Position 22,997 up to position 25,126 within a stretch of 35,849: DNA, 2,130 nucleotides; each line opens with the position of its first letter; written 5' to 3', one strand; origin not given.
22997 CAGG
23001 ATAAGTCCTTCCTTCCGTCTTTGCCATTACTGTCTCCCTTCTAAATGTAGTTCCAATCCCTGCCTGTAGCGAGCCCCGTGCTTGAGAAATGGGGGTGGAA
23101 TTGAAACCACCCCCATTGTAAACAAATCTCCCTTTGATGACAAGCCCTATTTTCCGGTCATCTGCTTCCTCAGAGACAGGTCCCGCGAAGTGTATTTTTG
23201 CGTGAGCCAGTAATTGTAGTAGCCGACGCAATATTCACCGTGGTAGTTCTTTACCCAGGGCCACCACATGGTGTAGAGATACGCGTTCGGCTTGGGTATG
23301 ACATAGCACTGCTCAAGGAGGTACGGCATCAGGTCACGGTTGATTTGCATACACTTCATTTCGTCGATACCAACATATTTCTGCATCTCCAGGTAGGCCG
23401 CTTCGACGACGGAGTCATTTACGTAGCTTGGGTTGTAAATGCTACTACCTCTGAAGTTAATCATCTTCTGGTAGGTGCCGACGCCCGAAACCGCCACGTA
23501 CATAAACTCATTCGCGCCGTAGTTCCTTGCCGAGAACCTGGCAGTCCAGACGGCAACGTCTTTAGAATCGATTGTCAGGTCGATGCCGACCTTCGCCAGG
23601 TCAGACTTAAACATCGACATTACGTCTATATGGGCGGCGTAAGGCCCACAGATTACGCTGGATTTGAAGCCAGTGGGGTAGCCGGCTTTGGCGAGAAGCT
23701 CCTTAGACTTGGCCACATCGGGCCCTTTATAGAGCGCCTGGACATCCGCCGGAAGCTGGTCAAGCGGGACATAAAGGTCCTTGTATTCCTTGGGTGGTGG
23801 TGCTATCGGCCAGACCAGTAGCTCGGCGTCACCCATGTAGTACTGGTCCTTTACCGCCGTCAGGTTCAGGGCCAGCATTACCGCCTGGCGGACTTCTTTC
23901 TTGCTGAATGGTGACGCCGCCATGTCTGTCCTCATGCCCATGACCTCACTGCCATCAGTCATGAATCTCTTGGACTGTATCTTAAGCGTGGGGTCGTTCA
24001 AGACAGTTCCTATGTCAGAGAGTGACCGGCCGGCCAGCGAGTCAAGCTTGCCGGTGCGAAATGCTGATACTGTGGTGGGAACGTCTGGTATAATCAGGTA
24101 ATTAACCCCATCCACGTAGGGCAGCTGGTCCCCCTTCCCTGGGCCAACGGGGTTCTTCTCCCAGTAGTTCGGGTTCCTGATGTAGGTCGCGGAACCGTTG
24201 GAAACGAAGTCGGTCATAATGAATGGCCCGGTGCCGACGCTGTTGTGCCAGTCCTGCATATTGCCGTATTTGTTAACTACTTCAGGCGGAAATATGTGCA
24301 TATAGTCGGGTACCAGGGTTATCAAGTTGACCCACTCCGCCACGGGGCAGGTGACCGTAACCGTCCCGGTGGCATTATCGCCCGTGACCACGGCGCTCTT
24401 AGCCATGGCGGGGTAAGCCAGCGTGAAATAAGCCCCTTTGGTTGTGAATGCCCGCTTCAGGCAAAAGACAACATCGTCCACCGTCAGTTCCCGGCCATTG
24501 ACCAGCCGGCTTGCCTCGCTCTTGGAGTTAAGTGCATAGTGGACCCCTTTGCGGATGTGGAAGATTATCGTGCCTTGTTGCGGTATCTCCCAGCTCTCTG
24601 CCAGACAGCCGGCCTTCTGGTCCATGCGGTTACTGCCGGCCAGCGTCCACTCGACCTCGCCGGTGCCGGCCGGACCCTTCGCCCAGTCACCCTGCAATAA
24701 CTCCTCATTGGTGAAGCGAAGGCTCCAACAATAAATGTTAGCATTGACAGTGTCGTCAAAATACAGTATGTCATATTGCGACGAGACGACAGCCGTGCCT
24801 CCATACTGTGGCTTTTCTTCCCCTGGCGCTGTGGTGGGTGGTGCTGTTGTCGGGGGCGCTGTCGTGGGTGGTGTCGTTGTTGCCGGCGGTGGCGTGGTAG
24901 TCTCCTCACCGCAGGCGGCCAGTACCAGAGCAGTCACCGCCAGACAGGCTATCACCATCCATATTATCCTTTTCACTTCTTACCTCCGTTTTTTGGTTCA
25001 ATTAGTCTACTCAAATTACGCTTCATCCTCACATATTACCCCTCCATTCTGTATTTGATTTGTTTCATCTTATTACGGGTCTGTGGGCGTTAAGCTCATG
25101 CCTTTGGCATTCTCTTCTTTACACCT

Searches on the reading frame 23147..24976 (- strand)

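Call 7: search_protein_families(library=pfam, proteins=[window:23147-24976:-], max_evalue=0.0001)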
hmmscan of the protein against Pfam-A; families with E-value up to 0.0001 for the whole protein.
window:23147-24976:- (609 aa): 1 family
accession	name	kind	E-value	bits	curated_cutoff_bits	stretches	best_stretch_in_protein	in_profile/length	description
PF00496.27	SBP_bac_5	-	3e-53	181.7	32.4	1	124-488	5-341/368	Bacterial extracellular solute-binding proteins, family 5 Middle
